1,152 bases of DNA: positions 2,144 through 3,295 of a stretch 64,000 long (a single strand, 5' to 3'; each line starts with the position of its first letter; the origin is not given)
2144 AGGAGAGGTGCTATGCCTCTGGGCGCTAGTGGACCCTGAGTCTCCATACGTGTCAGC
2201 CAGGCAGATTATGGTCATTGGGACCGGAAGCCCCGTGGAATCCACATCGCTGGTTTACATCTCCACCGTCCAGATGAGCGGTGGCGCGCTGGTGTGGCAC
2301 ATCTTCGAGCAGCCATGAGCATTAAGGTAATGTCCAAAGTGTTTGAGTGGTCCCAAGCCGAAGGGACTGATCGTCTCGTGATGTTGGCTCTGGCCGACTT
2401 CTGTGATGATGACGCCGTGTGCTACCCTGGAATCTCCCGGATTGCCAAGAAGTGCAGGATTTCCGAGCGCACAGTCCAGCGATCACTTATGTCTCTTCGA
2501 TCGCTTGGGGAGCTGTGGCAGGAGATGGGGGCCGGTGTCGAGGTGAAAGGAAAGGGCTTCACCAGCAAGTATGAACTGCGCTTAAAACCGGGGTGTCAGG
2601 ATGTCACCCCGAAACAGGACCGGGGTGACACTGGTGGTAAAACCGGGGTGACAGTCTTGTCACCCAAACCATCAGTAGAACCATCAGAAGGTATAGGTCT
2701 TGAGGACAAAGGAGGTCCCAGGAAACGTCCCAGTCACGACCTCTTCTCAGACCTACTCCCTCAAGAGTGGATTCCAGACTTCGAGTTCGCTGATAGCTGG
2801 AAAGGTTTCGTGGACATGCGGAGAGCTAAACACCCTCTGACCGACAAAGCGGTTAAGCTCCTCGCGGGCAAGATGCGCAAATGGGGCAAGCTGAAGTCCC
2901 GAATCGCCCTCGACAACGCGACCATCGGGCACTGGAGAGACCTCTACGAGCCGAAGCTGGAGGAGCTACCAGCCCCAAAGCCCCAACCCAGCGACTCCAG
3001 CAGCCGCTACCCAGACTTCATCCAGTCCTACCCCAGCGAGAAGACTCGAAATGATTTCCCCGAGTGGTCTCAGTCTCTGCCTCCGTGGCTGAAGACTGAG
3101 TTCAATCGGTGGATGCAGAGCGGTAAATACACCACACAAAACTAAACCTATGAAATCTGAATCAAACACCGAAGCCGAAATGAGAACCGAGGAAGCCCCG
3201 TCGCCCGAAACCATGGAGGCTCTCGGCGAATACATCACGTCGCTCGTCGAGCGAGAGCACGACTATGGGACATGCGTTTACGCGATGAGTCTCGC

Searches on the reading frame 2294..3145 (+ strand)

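Call 54: search_protein_families(library=pfam, proteins=[window:2294-3145:+], max_evalue=0.01)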
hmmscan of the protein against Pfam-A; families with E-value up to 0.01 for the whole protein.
window:2294-3145:+ (283 aa): 1 family
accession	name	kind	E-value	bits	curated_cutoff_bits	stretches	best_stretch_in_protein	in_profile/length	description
PF13730.12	HTH_36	-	5.9e-10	39.2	25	1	24-72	5-53/55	Helix-turn-helix domain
